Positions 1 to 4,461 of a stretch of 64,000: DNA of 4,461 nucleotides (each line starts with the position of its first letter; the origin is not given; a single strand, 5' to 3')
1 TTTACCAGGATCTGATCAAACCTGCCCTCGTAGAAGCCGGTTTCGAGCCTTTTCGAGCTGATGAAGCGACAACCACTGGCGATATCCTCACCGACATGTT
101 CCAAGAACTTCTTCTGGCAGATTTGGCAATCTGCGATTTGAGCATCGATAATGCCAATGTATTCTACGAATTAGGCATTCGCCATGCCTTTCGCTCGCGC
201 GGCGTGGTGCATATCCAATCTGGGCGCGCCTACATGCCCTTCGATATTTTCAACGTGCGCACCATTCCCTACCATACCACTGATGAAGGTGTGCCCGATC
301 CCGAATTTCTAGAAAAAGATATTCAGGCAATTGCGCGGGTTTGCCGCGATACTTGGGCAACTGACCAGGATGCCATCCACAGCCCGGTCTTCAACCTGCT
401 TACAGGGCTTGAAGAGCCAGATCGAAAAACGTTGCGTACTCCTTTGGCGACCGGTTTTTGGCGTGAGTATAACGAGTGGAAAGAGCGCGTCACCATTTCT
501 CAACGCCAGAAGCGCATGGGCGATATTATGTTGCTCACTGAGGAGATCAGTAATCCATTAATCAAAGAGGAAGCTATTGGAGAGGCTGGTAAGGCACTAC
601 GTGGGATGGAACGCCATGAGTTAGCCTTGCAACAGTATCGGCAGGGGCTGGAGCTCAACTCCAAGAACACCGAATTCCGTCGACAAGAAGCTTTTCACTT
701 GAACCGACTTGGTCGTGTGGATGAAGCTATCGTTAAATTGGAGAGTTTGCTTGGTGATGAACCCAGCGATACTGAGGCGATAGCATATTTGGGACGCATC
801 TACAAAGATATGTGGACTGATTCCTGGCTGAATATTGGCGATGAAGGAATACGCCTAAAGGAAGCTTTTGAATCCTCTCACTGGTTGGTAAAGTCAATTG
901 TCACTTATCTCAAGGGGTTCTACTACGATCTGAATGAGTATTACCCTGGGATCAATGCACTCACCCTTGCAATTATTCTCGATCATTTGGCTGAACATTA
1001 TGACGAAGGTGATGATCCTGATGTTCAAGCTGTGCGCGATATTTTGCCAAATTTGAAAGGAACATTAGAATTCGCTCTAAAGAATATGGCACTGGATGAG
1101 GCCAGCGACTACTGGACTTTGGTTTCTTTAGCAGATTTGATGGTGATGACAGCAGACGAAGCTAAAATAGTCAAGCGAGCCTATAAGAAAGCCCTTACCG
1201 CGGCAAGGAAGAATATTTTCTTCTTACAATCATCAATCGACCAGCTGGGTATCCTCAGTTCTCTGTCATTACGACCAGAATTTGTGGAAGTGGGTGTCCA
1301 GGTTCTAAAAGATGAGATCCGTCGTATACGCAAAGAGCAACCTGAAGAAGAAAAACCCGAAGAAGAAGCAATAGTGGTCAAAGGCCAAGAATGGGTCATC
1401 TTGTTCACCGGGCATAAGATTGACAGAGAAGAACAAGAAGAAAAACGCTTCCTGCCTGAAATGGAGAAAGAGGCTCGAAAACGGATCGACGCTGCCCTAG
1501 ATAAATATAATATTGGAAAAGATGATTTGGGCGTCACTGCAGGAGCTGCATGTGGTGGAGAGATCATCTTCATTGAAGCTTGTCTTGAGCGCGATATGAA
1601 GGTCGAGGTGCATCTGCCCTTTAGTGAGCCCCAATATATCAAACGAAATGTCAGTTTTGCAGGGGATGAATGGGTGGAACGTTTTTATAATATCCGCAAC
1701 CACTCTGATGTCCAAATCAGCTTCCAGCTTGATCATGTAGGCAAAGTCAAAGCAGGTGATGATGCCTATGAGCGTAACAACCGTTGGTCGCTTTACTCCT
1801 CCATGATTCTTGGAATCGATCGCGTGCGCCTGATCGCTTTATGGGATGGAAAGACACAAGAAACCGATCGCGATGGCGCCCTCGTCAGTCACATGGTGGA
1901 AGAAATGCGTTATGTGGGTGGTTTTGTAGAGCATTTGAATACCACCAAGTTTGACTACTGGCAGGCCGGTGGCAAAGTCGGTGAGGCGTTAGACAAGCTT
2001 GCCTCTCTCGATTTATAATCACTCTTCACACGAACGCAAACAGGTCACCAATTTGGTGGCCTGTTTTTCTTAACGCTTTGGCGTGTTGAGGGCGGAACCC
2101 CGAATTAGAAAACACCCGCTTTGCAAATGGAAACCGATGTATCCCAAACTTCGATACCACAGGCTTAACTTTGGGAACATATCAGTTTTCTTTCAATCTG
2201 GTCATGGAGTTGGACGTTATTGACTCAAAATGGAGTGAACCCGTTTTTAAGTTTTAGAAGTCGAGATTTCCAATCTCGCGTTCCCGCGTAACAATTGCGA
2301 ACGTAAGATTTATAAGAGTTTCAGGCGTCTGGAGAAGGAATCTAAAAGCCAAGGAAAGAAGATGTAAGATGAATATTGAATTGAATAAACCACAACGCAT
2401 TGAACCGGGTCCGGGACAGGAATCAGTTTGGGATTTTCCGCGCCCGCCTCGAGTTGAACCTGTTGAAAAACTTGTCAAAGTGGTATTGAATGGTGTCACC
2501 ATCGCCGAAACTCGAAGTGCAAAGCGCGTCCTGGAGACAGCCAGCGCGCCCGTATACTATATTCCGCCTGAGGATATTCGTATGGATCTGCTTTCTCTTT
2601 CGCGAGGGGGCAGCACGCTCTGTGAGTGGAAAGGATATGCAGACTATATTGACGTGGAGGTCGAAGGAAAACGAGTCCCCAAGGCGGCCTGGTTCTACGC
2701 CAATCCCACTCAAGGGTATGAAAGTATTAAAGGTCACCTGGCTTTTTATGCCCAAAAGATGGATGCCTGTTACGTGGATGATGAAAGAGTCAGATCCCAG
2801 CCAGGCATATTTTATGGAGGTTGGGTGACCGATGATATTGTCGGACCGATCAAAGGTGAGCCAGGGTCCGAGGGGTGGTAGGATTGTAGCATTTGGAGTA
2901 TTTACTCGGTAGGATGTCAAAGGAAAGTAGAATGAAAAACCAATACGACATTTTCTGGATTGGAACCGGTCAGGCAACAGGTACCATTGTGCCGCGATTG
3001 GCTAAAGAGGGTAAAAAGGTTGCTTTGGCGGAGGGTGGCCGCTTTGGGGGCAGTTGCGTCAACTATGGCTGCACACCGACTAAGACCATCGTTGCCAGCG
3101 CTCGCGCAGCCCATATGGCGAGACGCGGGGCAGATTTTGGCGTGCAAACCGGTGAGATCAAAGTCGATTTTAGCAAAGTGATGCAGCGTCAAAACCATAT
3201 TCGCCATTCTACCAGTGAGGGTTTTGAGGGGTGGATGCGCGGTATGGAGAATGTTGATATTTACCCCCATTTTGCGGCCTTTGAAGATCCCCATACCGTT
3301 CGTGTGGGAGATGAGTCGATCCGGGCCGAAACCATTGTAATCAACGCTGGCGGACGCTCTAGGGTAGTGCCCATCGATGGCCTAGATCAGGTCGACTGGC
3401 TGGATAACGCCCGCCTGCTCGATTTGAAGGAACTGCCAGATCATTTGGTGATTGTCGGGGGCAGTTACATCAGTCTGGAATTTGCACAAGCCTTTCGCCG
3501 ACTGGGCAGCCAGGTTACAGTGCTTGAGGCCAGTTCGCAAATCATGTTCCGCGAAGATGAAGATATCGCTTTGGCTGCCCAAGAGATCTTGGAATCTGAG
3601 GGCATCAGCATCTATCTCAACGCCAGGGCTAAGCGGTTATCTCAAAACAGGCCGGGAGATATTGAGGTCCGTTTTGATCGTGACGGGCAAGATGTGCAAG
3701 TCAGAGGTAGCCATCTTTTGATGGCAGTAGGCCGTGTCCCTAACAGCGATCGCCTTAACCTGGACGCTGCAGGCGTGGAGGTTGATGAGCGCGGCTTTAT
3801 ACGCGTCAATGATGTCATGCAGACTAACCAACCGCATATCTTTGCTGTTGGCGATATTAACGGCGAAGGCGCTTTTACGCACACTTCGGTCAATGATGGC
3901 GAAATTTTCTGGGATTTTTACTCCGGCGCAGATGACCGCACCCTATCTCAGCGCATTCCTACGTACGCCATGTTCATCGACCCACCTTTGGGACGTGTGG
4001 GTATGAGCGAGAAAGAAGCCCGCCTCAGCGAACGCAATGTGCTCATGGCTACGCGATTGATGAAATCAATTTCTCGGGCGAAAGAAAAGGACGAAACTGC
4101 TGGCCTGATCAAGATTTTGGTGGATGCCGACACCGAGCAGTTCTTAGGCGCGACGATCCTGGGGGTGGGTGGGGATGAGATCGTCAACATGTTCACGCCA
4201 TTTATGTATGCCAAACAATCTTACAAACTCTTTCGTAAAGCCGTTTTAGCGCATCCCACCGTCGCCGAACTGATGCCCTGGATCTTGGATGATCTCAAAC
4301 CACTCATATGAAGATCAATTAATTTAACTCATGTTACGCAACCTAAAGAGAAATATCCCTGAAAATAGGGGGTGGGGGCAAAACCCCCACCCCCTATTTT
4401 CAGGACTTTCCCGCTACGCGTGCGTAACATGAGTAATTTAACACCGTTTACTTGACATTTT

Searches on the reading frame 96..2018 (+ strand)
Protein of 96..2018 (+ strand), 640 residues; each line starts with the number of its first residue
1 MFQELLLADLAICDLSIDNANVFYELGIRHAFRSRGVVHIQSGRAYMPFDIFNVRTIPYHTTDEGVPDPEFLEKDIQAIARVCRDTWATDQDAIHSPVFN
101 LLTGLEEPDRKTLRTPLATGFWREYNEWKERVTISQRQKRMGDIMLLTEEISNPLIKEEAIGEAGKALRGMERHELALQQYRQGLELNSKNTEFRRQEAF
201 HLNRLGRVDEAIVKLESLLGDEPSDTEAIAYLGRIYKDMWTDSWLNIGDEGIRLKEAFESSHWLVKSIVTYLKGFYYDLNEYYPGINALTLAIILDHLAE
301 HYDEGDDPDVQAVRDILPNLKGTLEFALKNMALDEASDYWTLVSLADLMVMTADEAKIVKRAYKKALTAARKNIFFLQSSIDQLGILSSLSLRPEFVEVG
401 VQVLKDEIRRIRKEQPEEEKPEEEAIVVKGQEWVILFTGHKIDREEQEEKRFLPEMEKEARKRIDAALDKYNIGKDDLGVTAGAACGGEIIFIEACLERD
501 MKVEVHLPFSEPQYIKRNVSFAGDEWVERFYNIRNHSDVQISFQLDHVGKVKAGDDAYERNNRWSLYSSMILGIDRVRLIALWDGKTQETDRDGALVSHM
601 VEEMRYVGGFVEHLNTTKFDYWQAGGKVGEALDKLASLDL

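Call 6: search_protein_families(library=pfam, proteins=[window:96-2018:+])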
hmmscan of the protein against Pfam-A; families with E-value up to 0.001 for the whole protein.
window:96-2018:+ (640 aa): 4 families
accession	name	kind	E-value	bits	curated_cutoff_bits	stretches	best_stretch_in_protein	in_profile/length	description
PF20308.4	TPR-S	-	2.4e-19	70.3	27.6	1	175-292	3-102/102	Tetratricopeptide Repeats-Sensor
PF13281.12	MAP3K_TRAF_bd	-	7.7e-10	38.8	24.1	1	198-391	180-350/371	MAP3K TRAFs-binding domain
PF13414.12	TPR_11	-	2.1e-05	24.6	26.8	0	165-194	1-30/42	TPR repeat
PF14559.12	TPR_19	-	0.00059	20.6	25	0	171-230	4-62/68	Tetratricopeptide repeat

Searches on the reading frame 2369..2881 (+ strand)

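Call 6: search_protein_families(library=pfam, proteins=[window:2369-2881:+])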
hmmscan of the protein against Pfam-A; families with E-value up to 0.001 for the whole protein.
window:2369-2881:+ (170 aa): 1 family
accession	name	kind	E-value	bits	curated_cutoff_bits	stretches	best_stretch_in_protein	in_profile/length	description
PF04248.19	NTP_transf_9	-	5.2e-33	113.2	22.1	1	36-128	1-92/93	Domain of unknown function (DUF427)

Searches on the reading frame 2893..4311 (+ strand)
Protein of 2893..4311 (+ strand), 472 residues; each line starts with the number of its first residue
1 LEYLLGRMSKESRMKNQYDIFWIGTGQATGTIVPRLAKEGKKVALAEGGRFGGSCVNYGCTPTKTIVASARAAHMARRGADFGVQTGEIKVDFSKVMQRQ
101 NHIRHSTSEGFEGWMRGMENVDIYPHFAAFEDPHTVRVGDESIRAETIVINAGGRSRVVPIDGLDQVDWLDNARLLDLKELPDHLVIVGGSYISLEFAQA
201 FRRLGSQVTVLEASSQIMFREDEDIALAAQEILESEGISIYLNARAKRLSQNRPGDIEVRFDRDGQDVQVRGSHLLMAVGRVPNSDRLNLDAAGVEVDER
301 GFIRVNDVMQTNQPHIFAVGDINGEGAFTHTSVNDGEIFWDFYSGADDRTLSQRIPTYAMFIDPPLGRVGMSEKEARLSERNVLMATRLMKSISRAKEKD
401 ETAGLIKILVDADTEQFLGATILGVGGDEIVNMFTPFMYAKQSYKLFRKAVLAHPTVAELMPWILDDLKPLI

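Call 6: search_protein_families(library=pfam, proteins=[window:2893-4311:+])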
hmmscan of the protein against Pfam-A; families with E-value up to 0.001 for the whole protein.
window:2893-4311:+ (472 aa): 4 families
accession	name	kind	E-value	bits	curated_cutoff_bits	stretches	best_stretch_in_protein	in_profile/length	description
PF07992.20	Pyr_redox_2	-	4.5e-56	190.8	26.1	1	19-336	2-291/291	Pyridine nucleotide-disulphide oxidoreductase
PF00070.33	Pyr_redox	-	4.2e-19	69.3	22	1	184-261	1-79/82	Pyridine nucleotide-disulphide oxidoreductase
PF02852.28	Pyr_redox_dim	-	1.2e-18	67.8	25.3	1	359-463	4-108/110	Pyridine nucleotide-disulphide oxidoreductase, dimerisation domain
PF13738.12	Pyr_redox_3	-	4.4e-07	29.9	30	1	135-320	115-305/305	Pyridine nucleotide-disulphide oxidoreductase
